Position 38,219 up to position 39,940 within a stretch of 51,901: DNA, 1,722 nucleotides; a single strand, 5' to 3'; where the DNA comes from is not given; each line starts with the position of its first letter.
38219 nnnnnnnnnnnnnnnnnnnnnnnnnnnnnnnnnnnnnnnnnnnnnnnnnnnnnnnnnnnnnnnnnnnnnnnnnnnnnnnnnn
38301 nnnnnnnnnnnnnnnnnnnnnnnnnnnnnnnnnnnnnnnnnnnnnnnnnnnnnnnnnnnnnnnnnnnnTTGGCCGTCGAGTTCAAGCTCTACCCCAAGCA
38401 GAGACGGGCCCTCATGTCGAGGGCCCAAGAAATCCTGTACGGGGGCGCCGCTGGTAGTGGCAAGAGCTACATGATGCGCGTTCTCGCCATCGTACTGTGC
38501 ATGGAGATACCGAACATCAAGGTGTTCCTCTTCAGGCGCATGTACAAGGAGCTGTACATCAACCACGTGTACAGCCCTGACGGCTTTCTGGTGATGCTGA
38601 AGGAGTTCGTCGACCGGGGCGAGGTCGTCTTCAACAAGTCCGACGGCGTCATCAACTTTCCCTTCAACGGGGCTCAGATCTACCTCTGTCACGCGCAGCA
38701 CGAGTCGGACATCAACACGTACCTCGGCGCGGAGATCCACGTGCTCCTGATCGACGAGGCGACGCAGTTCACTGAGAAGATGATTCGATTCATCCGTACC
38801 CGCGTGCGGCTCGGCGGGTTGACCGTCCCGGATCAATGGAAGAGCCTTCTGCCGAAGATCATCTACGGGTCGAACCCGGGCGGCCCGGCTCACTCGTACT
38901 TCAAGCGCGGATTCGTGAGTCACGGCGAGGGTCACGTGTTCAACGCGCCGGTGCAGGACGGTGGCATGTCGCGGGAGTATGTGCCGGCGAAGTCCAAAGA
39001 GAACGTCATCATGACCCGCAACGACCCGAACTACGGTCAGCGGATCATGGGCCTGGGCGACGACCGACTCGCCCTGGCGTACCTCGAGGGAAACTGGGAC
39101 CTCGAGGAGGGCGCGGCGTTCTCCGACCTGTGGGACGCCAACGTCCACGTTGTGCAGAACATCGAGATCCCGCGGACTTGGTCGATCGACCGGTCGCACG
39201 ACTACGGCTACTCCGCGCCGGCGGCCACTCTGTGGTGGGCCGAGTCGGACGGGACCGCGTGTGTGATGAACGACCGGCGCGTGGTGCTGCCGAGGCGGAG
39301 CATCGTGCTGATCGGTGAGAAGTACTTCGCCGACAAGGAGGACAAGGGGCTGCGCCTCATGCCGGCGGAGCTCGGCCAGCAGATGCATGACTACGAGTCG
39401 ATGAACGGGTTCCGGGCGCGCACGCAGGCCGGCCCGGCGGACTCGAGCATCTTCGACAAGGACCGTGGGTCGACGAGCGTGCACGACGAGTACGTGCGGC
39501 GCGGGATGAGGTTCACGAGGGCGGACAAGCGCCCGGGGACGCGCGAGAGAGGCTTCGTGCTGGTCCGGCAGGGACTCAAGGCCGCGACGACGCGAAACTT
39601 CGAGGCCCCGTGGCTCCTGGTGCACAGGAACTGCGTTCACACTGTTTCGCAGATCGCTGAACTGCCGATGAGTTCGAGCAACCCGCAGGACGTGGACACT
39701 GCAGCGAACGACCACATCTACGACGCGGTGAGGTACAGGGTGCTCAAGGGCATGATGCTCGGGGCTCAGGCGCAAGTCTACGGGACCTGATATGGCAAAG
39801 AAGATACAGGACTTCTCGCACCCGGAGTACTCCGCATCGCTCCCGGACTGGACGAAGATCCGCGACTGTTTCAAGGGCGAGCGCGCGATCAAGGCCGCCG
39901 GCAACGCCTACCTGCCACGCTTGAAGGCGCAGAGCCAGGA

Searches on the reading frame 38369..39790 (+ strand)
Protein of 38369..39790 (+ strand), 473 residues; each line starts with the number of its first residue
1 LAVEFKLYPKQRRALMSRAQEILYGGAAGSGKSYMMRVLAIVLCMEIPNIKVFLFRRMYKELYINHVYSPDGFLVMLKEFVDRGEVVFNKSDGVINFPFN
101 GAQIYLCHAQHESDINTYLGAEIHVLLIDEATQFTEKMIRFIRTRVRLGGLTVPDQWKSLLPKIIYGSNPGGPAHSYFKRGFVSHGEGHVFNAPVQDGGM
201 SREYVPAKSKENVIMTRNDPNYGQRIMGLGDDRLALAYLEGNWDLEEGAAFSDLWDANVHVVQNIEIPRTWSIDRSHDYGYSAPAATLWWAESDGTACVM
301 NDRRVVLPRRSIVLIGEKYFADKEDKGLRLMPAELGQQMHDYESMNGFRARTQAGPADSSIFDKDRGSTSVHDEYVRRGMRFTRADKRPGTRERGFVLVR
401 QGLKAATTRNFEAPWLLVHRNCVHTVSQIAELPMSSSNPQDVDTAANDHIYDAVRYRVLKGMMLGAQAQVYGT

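Call 11: search_protein_families(library=pfam, max_evalue=0.001, proteins=[window:38369-39790:+])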
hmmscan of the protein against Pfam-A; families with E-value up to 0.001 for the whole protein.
window:38369-39790:+ (473 aa): 2 families
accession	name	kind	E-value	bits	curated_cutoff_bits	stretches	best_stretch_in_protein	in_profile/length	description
PF04466.19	Terminase_3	-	6e-05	23.1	23.2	1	21-182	5-149/201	Phage terminase large subunit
PF03237.21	Terminase_6N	-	9.7e-05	22.5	22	1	24-136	2-110/215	Terminase large subunit, T4likevirus-type, N-terminal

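Call 12: search_dna_similar(query=window:38369-39790:+, collection=phages, mode=protein, max_rows=15)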
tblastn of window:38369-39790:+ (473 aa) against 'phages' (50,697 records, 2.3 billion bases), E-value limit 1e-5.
Records with a match: 1043; places in all: 1044; records where one place covers at least 80% of the query: 586.
Best place of each record, by identity: <60% 1043.
By first word of the organism name: Pseudomonas 390; Escherichia 121; Arthrobacter 72; Salmonella 65; Xanthomonas 40; Stenotrophomonas 37; Vibrio 30; Achromobacter 29; Acinetobacter 27; Klebsiella 18; and 54 more.
By host as written in the record: Pseudomonas aeruginosa 129; - 76; Pseudomonas aeruginosa PAO1 58; Arthrobacter sp. ATCC 21022 54; Escherichia coli 44; Pseudomonas sp. 18; Stenotrophomonas maltophilia 18; Pseudomonas syringae pv. actinidiae 18; and 284 more.
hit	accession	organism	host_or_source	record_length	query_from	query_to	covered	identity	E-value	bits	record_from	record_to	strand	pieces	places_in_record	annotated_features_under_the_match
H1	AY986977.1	Xanthomonas phage Xp15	-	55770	1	460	97%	49.5%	8e-148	472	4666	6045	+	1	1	putative phage terminase large subunit | possible NADH dehydrogenase subunit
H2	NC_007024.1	Xanthomonas phage Xp15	Xanthomonas campestris pv. pelargonii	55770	1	460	97%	49.5%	8e-148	472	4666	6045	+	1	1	terminase large subunit | possible NADH dehydrogenase subunit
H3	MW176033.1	Acinetobacter phage Effie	Acinetobacter calcoaceticus ATCC23055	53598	1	459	97%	45.9%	2e-138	445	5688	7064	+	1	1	110: terminase | 100: hypothetical protein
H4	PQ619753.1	Acinetobacter phage HHU4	Acinetobacter baumannii H4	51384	1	459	97%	45.7%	3e-139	447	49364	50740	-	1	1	terminase | hypothetical protein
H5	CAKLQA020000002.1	Acinetobacter phage MD-2021a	not known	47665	1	459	97%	45.4%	1e-138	446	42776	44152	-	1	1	Uncharacterized conserved protein | Uncharacterised protein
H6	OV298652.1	Acinetobacter phage MD-2021a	not known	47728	1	459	97%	45.4%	1e-138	446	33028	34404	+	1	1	Uncharacterized conserved protein | Uncharacterised protein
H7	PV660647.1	Salmonella phage vB_SE1_KM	Salmonella enterica subsp. enterica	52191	1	462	98%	41.7%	2e-114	376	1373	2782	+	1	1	terminase large subunit | hypothetical protein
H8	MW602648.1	Escherichia phage vB_EcoM_fHy-Eco03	Escherichia coli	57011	1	462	98%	41.5%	7e-114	374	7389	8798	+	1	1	putative structrural protein | hypothetical protein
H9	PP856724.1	Salmonella phage vB_SEnST11_KE25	Salmonella enterica subsp. enterica ...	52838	1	462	98%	41.3%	4e-114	375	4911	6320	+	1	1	terminase large subunit | hypothetical protein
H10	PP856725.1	Salmonella phage vB_SEnST11_KE26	Salmonella enterica subsp. enterica ...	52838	1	462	98%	41.3%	4e-114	375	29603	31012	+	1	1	terminase large subunit | hypothetical protein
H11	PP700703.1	Erwinia phage SOI901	Erwinia sp. TAC1.XII.93.8 (de Vries et ...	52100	1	462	98%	41.0%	6e-110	363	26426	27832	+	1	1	hypothetical protein (x2)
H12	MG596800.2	Pseudomonas phage PMBT14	Pseudomonas fluorescens ATCC 13525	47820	1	470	99%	40.2%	9e-108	357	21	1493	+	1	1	terminase large subunit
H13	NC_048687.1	Pseudomonas phage PMBT14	Pseudomonas fluorescens ATCC 13525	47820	1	470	99%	40.2%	9e-108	357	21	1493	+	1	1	terminase large subunit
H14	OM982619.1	Pseudomonas phage Almagne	Pseudomonas syringae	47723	1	470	99%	40.2%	4e-107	355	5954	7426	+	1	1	terminase large subunit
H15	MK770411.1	Salmonella phage SE13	sewage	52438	1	462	98%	40.6%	4e-109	360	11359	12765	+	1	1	terminase large subunit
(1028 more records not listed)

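Call 58: search_protein_families(library=phrogs, max_evalue=0.01, proteins=[window:38369-39790:+])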
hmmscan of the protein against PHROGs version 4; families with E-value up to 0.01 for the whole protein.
window:38369-39790:+ (473 aa): 5 families
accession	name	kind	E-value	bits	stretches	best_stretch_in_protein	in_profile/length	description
phrog_979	-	head and packaging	1.1e-33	117.9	1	7-303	154-464/642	terminase large subunit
phrog_2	-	head and packaging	1.4e-27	97.9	1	3-463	262-594/807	terminase large subunit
phrog_9526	-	head and packaging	3.5e-10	40.8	1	16-148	20-151/280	terminase large subunit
phrog_5653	-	head and packaging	4.4e-06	27.5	0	241-297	1-59/199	terminase large subunit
phrog_3717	-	head and packaging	0.00063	20.3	1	3-148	7-149/277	terminase large subunit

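Call 63: search_solved_structures(query=window:38369-39790:+, max_evalue=1)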
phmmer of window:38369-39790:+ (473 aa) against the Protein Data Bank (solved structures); distinct sequences matched with E-value up to 1: 0.
